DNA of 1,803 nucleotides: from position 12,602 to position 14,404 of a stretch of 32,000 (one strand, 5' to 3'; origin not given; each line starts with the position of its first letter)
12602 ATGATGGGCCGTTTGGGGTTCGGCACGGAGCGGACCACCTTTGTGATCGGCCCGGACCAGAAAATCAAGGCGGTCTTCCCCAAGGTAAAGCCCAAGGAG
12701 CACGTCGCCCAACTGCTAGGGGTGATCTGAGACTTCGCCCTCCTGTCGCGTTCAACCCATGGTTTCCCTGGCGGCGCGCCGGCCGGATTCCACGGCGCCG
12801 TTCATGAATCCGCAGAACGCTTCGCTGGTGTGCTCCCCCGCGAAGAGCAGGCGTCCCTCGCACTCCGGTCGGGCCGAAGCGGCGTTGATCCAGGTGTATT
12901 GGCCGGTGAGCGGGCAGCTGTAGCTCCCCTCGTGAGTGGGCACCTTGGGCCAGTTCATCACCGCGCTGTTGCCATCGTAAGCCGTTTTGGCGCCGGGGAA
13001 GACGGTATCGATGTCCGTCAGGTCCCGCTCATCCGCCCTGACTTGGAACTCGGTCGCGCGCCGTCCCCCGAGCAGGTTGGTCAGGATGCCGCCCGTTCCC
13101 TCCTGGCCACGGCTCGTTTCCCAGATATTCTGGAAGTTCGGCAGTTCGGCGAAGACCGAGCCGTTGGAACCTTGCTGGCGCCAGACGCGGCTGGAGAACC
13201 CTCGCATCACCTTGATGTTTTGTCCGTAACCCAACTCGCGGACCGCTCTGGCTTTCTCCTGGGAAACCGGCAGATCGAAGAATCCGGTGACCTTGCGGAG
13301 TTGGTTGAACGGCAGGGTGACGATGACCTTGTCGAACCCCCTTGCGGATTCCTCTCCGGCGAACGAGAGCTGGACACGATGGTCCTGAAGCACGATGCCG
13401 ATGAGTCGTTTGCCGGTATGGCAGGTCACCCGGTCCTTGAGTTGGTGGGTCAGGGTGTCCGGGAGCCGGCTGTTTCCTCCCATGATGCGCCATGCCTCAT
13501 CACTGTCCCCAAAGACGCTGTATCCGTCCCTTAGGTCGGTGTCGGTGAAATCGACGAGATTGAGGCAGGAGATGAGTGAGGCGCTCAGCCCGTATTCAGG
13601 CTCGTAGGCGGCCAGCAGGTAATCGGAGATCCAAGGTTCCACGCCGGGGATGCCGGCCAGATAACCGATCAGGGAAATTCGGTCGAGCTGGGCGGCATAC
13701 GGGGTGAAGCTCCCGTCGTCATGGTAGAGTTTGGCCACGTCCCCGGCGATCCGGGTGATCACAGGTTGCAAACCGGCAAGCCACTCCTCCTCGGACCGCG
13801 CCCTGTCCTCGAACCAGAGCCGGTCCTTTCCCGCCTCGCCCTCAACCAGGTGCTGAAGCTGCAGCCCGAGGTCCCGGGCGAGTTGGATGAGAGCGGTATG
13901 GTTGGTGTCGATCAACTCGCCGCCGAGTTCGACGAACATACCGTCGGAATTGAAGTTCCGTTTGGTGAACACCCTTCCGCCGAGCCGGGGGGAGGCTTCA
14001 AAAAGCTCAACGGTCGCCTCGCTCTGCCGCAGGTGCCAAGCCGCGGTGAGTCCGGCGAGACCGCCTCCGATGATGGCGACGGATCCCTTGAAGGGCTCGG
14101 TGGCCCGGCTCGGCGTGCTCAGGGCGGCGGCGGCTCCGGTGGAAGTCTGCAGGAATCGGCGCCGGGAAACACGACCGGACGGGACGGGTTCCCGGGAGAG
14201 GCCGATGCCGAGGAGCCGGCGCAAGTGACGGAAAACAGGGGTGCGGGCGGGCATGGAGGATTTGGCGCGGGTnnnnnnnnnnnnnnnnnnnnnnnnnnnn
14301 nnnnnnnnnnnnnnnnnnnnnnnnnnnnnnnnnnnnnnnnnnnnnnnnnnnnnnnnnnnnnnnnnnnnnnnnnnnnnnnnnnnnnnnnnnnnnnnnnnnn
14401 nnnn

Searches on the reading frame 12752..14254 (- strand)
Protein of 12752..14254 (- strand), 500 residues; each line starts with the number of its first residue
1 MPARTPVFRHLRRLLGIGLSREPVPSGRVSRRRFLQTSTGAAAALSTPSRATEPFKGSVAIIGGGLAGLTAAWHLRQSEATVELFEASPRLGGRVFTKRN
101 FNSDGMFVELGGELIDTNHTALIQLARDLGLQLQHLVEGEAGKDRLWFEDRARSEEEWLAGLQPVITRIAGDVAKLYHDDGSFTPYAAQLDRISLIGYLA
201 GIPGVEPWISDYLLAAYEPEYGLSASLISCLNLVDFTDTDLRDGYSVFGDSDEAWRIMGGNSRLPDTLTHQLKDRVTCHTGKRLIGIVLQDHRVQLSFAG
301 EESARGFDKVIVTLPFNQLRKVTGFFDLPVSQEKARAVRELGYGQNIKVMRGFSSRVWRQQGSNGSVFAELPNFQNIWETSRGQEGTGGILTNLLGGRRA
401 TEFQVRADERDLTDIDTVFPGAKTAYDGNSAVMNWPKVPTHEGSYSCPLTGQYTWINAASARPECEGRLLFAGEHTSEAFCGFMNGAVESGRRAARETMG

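Call 4: search_protein_families(library=pfam, proteins=[window:12752-14254:-], max_evalue=0.01)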
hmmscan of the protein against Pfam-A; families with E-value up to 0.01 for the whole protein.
window:12752-14254:- (500 aa): 11 families
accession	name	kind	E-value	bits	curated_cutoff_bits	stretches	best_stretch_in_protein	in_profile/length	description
PF01593.30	Amino_oxidase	-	5e-54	184.7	19.8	1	66-497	1-441/443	Flavin containing amine oxidoreductase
PF13450.12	NAD_binding_8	-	7.3e-14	52.2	21.9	1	61-128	1-67/68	NAD(P)-binding Rossmann-like domain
PF01266.30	DAO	-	1.7e-06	28.3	27.9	1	59-93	2-37/353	FAD dependent oxidoreductase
PF07992.20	Pyr_redox_2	-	6.2e-06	26.3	26.1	1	58-94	2-39/291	Pyridine nucleotide-disulphide oxidoreductase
PF12831.13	FAD_oxidored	-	0.00021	21.1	27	1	59-95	2-38/416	FAD dependent oxidoreductase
PF00890.30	FAD_binding_2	-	0.00034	20.4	20.4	1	59-94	2-37/414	FAD binding domain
PF03486.20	HI0933_like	-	0.00052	20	50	1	58-95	2-39/244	HI0933-like protein Rossmann domain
PF01134.28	GIDA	-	0.00077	19.1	22.1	1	59-88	2-31/391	Glucose inhibited division protein A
PF13454.12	NAD_binding_9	-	0.0015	19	21.8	1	60-100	1-45/155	FAD-NAD(P)-binding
PF01262.27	AlaDh_PNT_C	-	0.0038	17.1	23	1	56-90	28-62/214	Alanine dehydrogenase/PNT, C-terminal domain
PF10518.14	TAT_signal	-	0.0046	17.3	22.7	1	29-47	2-20/21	TAT (twin-arginine translocation) pathway signal sequence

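Call 5: search_protein_families(library=ncbifam, proteins=[window:12752-14254:-], max_evalue=0.01)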
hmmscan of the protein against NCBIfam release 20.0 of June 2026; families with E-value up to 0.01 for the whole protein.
window:12752-14254:- (500 aa): 49 families (the best 25 are shown)
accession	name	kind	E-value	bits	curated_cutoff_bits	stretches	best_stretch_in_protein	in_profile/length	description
TIGR03467.1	HpnE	equivalog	9.7e-16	58.1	283.05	1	59-130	1-71/430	hydroxysqualene dehydroxylase HpnE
NF008845.0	PRK11883.1-5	equivalog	4.5e-13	48.3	560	1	58-146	6-96/468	protoporphyrinogen oxidase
NF005560.0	PRK07233.1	equivalog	4.8e-13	48.7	252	1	58-132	2-73/435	hypothetical protein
NF008841.0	PRK11883.1-1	equivalog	1.7e-12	47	517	1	58-151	5-97/453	protoporphyrinogen oxidase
TIGR00562.1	proto_IX_ox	equivalog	7.5e-11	41.3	97.85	1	58-142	4-86/470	protoporphyrinogen oxidase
NF005547.0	PRK07208.1-3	equivalog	5.1e-09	35.4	380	1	58-129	6-74/465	hypothetical protein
TIGR02732.1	zeta_caro_desat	equivalog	1.3e-08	34.2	622.15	1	59-132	2-73/474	9,9'-di-cis-zeta-carotene desaturase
NF009410.0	PRK12771.1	subfamily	6.7e-08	31.6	516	1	56-94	138-176/566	NAD(P)-binding protein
NF053546.1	violacein_VioA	equivalog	2.7e-07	30.3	600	1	59-130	2-76/411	flavin-dependent violacein biosynthesis tryptophan-2 monooxygenase VioA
NF005548.0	PRK07208.1-4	equivalog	1.1e-06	27.5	389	1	58-118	5-62/488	hypothetical protein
NF045663.1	diclust_near_Sec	equivalog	1.1e-06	27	530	1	54-98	104-148/759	pyridine nucleotide-disulfide oxidoreductase/dicluster-binding protein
NF008843.0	PRK11883.1-3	equivalog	4.2e-06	26.1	406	1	60-186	5-134/424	protoporphyrinogen oxidase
TIGR03197.1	MnmC_Cterm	equivalog_domain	1.2e-05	24.5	174.2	1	59-92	2-35/400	FAD-dependent 5-carboxymethylaminomethyl-2-thiouridine(34) oxidoreductase MnmC1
NF009454.0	PRK12814.1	equivalog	1.2e-05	23.9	916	1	48-94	186-231/657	putative NADPH-dependent glutamate synthase small subunit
NF041087.1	bile_acid_BaiCD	equivalog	2e-05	22.9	825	1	58-96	382-420/642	bile acid Fe-S flavoenzyme BaiCD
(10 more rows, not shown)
